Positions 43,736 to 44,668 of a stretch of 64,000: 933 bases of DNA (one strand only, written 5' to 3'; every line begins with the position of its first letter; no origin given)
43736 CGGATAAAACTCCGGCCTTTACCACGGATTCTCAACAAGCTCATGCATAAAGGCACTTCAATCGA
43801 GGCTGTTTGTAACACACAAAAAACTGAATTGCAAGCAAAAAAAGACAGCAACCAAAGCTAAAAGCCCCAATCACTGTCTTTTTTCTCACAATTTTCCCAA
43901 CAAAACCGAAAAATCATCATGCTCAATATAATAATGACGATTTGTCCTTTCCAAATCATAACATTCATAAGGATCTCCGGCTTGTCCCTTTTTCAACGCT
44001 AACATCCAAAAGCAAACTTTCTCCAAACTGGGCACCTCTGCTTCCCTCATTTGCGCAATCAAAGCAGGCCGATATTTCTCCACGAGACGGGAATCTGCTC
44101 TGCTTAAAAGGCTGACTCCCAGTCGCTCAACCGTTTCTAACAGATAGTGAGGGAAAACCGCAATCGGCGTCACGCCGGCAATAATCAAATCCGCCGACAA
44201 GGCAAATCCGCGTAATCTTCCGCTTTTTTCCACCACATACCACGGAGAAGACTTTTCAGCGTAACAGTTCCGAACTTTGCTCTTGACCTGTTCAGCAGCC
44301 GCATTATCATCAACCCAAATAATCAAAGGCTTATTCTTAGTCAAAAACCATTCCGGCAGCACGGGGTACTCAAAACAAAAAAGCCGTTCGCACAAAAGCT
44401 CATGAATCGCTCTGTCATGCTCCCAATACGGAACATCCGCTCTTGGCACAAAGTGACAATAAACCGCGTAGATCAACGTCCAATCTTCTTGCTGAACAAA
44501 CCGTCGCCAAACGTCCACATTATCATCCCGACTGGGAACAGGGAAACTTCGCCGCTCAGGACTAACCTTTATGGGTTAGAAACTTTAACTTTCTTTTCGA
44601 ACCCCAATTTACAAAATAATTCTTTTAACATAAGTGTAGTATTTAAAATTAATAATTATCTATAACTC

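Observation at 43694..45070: alpha operon split: orphan gene and 0.55-kb pyrimidine-rich tract inserted between rpoA and rplQ, each side with its own terminator and promoter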

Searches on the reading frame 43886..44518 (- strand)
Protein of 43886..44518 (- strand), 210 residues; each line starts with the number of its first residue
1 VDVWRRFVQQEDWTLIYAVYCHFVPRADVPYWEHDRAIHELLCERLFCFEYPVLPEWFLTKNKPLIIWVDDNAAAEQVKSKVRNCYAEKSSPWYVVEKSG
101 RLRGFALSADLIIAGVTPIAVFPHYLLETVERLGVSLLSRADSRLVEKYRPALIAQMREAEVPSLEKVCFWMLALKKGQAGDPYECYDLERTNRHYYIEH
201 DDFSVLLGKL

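Call 3: search_protein_families(library=pfam, proteins=[window:43886-44518:-], max_evalue=1)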
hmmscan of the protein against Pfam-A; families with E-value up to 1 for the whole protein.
window:43886-44518:- (210 aa): 0 families

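Call 6: find_homologous_proteins(query=window:43886-44518:-, max_evalue=0.01)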
Query window:43886-44518:- (210 aa): 2 proteins with E <= 0.01 among 376 candidates.
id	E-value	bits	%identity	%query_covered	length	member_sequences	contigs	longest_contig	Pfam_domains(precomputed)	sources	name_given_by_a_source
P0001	2.1e-135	467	96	100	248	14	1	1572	-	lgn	-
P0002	3.6e-60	221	80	63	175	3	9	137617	-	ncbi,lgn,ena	-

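Call 8: find_encoding_contigs(protein=P0002, flank=6000, max_places=6)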
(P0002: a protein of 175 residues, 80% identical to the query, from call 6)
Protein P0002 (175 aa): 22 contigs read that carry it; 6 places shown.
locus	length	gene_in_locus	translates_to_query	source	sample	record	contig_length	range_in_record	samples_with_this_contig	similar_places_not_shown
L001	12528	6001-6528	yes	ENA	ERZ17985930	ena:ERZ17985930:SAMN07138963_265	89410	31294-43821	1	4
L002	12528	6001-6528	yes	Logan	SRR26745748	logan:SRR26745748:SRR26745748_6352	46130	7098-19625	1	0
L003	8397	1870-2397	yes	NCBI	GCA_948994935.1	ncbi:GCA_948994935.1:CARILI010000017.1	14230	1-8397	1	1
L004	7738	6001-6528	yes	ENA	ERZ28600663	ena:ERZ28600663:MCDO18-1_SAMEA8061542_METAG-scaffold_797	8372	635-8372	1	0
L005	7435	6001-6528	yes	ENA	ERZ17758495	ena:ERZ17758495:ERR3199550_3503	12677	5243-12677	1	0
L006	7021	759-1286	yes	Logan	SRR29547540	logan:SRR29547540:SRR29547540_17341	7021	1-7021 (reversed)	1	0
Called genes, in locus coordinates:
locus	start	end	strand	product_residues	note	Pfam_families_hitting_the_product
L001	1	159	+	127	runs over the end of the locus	-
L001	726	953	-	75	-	-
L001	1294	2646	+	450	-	PF00344:SecY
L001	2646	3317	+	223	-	PF00406:ADK, PF13207:AAA_17, PF13238:AAA_18 (weak), PF05191:ADK_lid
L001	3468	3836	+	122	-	PF00416:Ribosomal_S13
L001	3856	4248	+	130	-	PF00411:Ribosomal_S11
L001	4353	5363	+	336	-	PF01193:RNA_pol_L, PF01000:RNA_pol_A_bac, PF03118:RNA_pol_A_CTD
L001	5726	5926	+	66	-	-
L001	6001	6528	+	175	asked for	-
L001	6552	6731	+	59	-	-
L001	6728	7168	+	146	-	PF01196:Ribosomal_L17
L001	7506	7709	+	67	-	PF00313:CSD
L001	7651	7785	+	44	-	-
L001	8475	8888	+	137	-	-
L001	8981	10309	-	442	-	PF00999:Na_H_Exchanger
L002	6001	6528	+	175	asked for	-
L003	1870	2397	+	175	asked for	-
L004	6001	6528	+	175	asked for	-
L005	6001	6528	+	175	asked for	-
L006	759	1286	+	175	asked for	-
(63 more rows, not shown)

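Call 52: predict_structure(alignment_id=A7)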
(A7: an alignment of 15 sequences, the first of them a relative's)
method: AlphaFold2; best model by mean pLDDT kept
length: 248 residues; sequences in the alignment: 15
mean_pLDDT: 69.1   pTM: 0.67
mean pLDDT of the five models: 69.1, 68.6, 67.2, 65.6, 64.9
residues with pLDDT >= 90: 32; 70-90: 107; 50-70: 55; < 50: 54
segments of 3 or more residues with pLDDT < 50: 1-29, 154-159, 214-221, 229-232, 237-242
pLDDT, mean of each block of 10 residues (from residue 1): 39 32 39 78 83 69 58 78 72 90 92 90 79 92 90 54 66 78 85 85 68 45 51 48 65
secondary structure, 60 per line:
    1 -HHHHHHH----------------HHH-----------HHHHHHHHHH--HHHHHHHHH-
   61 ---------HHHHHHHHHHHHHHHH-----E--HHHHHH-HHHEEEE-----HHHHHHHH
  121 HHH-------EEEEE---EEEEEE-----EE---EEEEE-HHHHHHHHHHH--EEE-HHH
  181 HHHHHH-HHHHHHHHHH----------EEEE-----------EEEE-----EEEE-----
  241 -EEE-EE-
elements in order: H2-8 H39-48 H51-59 H70-85 H94-99 E104-107 H113-123 E131-135 E139-144 E155-159 H161-171 E174-176 H178-186 H188-197 E208-211 E223-226 E232-235 E242-244

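Call 55: fold_search(model_id=the predicted structure, library=pdb)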
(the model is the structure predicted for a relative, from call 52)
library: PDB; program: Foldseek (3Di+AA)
matches with E <= 10: 116; with E <= 0.001: 0
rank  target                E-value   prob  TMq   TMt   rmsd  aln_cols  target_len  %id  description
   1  2zy9_A                2.0e-01  0.13  0.14  0.10  12.3       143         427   19  Improved crystal structure of magnesium transporter MgtE (released 2009-12-01)
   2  2yvx_A                3.7e-01  0.10  0.15  0.10  12.7       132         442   18  Crystal structure of magnesium transporter MgtE (released 2007-09-04)
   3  8gps                  4.7e-01  0.09  0.13  0.14  14.4       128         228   12  Cytoplasmic domain structure of the MgtE Mg2+ channel from Chryseobacterium hispalense (released 2023-04-19)
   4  7ri5_D                1.2e+00  0.04  0.11  0.12  15.3       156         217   12  Structure of a BAM in MSP1E3D1 nanodiscs at 4 Angstrom resolution (released 2021-12-22)
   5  2x6j_B                1.5e+00  0.06  0.17  0.09  14.8       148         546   11  THE CRYSTAL STRUCTURE OF THE DROSOPHILA CLASS III PI3-KINASE VPS34 IN COMPLEX WITH PIK-93 (released 2010-04-07)
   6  5x9h_B                1.8e+00  0.08  0.16  0.11  12.0       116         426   18  Crystal structure of the Mg2+ channel MgtE in complex with ATP (released 2017-08-16)
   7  4c0d_C                2.0e+00  0.08  0.14  0.23  10.7        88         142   10  Structure of the NOT module of the human CCR4-NOT complex (CNOT1-CNOT2-CNOT3) (released 2013-10-09)
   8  9m64_g                2.0e+00  0.06  0.15  0.26  20.7       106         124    9  Structure of SPIN90 dimer-Arp2/3 complexes-nucleated actin filaments (Doublet Complex) (released 2025-09-10)
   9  8whi_A                2.2e+00  0.12  0.16  0.18  14.5        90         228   12  Crystal structure of native CLASP2 in complex with CLIP170 (released 2024-08-28)
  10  4imi_A                2.2e+00  0.04  0.19  0.15  14.4       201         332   12  Novel Modifications on C-terminal Domain of RNA Polymerase II can Fine- tune the Phosphatase Activity of Ssu72. (released 2013-08-07)
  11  4xz0                  2.2e+00  0.03  0.14  0.14  11.2       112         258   11  ZAP-70-tSH2:compound-A complex (released 2015-06-17)
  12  4imi_C                2.2e+00  0.02  0.16  0.13  15.3       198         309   14  Novel Modifications on C-terminal Domain of RNA Polymerase II can Fine- tune the Phosphatase Activity of Ssu72. (released 2013-08-07)
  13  4hra                  3.1e+00  0.02  0.13  0.11  16.8       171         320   16  Crystal Structure of DOT1L in Complex with EPZ-5676 (released 2013-07-31)
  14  8iai_4                3.1e+00  0.01  0.13  0.12  18.4       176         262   12  Structure of mammalian spectrin-actin junctional complex of membrane skeleton, State II, Global map (released 2023-05-03)
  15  2r4v                  3.3e+00  0.09  0.12  0.13   4.6        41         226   10  Structure of human CLIC2, crystal form A (released 2007-11-13)
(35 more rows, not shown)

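Call 56: search_protein_representatives(alignment_id=A7)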
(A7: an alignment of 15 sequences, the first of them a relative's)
Query: 15 sequences, 242 profile positions. Proteins with E-value up to 0.001 (for the whole library): 50; up to 1e-10: 38; up to 1e-30: 19. The best 50 are listed.
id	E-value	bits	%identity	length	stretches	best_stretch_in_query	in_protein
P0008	8.0e-122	421.4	-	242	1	1-242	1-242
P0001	8.6e-91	319.8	-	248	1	6-242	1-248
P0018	6.4e-69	248.2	-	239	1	61-242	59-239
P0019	6.7e-54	199.0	-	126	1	117-242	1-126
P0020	4.8e-41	156.9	-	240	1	7-242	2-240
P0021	2.5e-37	144.7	-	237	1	11-242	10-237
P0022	1.4e-35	139.0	-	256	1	29-242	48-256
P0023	1.9e-35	138.6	-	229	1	26-242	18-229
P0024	2.5e-35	138.2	-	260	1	36-242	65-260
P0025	4.4e-35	137.4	-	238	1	26-242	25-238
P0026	4.8e-35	137.3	-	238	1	17-241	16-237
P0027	3.0e-33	131.4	-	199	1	26-198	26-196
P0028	4.8e-33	130.7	-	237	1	23-242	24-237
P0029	2.0e-32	128.7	-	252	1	25-242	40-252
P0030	5.9e-32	127.2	-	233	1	26-223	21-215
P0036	1.1e-28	116.5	-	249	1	26-242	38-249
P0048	2.8e-13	66.0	-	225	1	24-197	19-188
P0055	2.3e-09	53.2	-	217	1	22-241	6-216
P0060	3.2e-05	39.6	-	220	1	24-188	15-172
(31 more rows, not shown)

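Call 57: find_encoding_contigs(protein=P0020, flank=4000, max_places=2)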
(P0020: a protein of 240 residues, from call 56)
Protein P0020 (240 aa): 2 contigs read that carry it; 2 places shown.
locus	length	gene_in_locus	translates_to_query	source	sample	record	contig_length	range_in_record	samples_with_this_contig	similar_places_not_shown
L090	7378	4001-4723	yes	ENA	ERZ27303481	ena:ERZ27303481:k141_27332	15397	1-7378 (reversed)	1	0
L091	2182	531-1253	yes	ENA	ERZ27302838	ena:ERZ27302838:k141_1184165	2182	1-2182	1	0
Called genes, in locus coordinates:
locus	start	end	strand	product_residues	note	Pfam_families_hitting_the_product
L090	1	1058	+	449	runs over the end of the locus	PF00344:SecY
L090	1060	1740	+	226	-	PF00406:ADK, PF13207:AAA_17, PF05191:ADK_lid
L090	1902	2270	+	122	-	PF00416:Ribosomal_S13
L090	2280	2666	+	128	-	PF00411:Ribosomal_S11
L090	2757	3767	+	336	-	PF01193:RNA_pol_L, PF01000:RNA_pol_A_bac, PF03118:RNA_pol_A_CTD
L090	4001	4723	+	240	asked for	-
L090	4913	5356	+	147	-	PF01196:Ribosomal_L17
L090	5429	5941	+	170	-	-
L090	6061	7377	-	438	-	?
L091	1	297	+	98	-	?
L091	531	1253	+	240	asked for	-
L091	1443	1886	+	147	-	PF01196:Ribosomal_L17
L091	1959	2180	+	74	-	?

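Call 58: search_protein_families(library=pfam, proteins=[P0001, P0020, P0022, P0025, P0036, P0048, P0055, P0060], max_evalue=10)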
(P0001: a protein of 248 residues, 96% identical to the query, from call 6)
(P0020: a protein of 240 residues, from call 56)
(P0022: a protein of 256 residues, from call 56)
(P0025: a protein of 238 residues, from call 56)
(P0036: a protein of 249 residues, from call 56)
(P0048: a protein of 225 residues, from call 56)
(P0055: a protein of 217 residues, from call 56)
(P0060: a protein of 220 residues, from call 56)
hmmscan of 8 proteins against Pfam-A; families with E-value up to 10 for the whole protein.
P0001 (248 aa): 0 families

P0020 (240 aa): 0 families

P0022 (256 aa): 1 family
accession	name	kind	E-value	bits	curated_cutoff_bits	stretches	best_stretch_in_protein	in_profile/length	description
PF17870.6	Insulin_TMD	-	0.47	11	33.4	1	4-22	25-42/47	Insulin receptor trans-membrane segment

P0025 (238 aa): 0 families

P0036 (249 aa): 2 families
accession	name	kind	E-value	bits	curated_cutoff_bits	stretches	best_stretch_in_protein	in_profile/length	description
PF00456.26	Transketolase_N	-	0.17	11.3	22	1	101-173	205-275/334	Transketolase, thiamine diphosphate binding domain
PF25259.1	DUF7860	-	0.19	12.5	27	1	144-180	15-51/75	Family of unknown function (DUF7860)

P0048 (225 aa): 0 families

P0055 (217 aa): 2 families
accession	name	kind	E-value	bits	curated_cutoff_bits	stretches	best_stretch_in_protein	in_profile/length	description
PF21640.2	LytM_N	-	0.018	15.6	27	1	178-200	39-61/88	LytM, N-terminal domain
PF03317.18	ELF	-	0.11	12.8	25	1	62-98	16-53/105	ELF protein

P0060 (220 aa): 0 families

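Call 59: find_encoding_contigs(protein=P0036, flank=4000, max_places=2)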
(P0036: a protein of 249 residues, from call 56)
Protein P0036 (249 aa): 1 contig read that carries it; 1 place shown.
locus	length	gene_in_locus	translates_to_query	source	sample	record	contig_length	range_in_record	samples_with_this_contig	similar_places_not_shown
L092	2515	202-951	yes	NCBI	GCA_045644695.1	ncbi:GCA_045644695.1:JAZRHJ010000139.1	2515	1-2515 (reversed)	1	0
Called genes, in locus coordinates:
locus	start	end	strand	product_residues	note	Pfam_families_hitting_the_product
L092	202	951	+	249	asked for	-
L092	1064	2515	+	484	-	?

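Call 60: find_encoding_contigs(protein=P0048, flank=4000, max_places=2)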
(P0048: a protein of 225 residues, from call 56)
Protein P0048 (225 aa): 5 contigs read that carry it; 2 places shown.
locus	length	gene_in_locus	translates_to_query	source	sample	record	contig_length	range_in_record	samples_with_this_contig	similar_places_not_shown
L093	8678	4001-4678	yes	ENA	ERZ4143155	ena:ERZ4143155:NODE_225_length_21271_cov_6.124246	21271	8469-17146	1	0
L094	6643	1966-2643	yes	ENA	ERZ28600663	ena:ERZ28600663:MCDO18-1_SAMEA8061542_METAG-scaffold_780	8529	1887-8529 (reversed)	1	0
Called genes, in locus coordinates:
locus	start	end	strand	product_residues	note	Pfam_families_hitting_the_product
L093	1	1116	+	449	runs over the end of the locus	PF00344:SecY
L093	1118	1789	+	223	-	PF00406:ADK, PF13207:AAA_17, PF13238:AAA_18 (weak), PF05191:ADK_lid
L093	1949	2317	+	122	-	PF00416:Ribosomal_S13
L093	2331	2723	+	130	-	PF00411:Ribosomal_S11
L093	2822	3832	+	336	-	PF01193:RNA_pol_L, PF01000:RNA_pol_A_bac, PF03118:RNA_pol_A_CTD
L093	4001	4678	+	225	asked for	-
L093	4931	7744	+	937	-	PF00521:DNA_topoisoIV, PF03989:DNA_gyraseA_C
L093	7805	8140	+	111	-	PF01187:MIF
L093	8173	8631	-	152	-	-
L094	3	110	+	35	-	?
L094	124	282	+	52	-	PF00416:Ribosomal_S13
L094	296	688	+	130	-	PF00411:Ribosomal_S11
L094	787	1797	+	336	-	PF01193:RNA_pol_L, PF01000:RNA_pol_A_bac, PF03118:RNA_pol_A_CTD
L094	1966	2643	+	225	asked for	-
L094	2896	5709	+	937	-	PF00521:DNA_topoisoIV, PF03989:DNA_gyraseA_C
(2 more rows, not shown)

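Call 61: find_encoding_contigs(protein=P0060, flank=4000, max_places=2)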
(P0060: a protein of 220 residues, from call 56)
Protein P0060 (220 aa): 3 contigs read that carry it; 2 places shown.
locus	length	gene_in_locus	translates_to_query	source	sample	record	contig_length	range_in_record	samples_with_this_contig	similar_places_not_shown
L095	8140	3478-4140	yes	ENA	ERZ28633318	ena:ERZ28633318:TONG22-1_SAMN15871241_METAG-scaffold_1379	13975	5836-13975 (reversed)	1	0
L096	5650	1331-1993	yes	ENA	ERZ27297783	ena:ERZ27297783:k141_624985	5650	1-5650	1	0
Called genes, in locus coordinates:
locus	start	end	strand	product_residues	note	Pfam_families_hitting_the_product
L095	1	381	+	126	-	?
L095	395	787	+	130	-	PF00411:Ribosomal_S11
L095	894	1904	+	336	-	PF01193:RNA_pol_L, PF01000:RNA_pol_A_bac, PF03118:RNA_pol_A_CTD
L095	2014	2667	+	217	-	-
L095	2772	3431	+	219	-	-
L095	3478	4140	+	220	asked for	-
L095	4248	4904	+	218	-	-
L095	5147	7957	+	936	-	PF00521:DNA_topoisoIV, PF03989:DNA_gyraseA_C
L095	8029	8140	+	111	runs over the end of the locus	PF01187:MIF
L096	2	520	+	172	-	?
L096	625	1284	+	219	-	-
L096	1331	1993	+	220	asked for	-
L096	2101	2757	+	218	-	-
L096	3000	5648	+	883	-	?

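Call 65: search_solved_structures(query=A8, max_evalue=10)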
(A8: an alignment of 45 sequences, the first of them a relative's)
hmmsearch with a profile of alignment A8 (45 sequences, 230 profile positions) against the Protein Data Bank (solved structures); distinct sequences matched with E-value up to 10: 9.
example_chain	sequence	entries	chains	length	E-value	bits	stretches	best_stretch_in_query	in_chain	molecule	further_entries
2yvy_A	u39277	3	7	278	0.0011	21.4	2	91-138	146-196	Mg2+ transporter MgtE | Magnesium transporter MgtE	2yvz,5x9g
2yvx_A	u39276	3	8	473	0.0053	19.2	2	88-129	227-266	Mg2+ transporter MgtE | Magnesium transporter MgtE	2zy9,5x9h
2j9l_A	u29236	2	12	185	0.018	17.5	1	94-136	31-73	CHLORIDE CHANNEL PROTEIN 5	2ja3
9sr9_H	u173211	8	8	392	0.61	12.5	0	90-134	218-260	Dehydrogenase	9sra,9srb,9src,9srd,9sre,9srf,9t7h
5myj_AB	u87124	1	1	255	0.64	12.4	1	143-200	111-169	30S ribosomal protein S2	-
3f8x_A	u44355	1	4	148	0.77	12.2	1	1-46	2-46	putative delta-5-3-ketosteroid isomerase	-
5iip_A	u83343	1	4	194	0.85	12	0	91-128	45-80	Glycine betaine/carnitine/choline ABC transporter%2C ATP-binding protein%2C putative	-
2p9m_A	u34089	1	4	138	1.1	11.7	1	87-129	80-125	Hypothetical protein MJ0922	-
8z9y_F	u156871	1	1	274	1.1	11.6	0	23-46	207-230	Nucleusenvelope protein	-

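Call 66: search_protein_families(library=ncbifam, proteins=[P0001, P0020, P0048, P0060], max_evalue=1)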
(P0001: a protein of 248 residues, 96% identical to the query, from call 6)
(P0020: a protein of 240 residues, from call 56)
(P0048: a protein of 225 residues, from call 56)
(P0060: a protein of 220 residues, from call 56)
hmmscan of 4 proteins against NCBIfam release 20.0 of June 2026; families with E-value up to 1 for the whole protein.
P0001 (248 aa): 1 family
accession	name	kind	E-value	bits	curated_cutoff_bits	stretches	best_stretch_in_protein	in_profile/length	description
NF040737.1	peroxi_PrxU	equivalog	0.094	12.4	270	1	166-228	93-151/233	thioredoxin-dependent peroxiredoxin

P0020 (240 aa): 0 families

P0048 (225 aa): 0 families

P0060 (220 aa): 1 family
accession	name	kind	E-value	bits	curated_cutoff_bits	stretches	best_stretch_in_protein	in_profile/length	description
NF004418.0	PRK05761.1-4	subfamily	0.073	11.2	692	1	32-109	52-124/717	type B DNA-directed DNA polymerase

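Call 70: predict_structure(alignment_id=A8)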
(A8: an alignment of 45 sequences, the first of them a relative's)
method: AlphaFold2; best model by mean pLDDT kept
length: 248 residues; sequences in the alignment: 45
mean_pLDDT: 91.4   pTM: 0.86
mean pLDDT of the five models: 91.4, 91.4, 91.2, 91.0, 90.6
residues with pLDDT >= 90: 209; 70-90: 11; 50-70: 14; < 50: 14
segments of 3 or more residues with pLDDT < 50: 1-13
pLDDT, mean of each block of 10 residues (from residue 1): 42 51 65 97 96 96 94 97 98 97 98 98 89 98 98 98 97 98 98 98 98 91 98 98 98
secondary structure, 60 per line:
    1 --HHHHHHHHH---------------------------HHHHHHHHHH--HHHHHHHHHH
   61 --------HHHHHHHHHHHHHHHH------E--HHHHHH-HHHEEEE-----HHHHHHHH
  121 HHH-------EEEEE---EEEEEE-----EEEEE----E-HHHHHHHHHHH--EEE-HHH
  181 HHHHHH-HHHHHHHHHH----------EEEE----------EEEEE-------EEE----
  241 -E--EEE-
elements in order: H3-11 H39-48 H51-60 H69-84 H94-99 E104-107 H113-123 E131-135 E139-144 E150-154 H161-171 E174-176 H178-186 H188-197 E208-211 E222-226 E234-236 E245-247
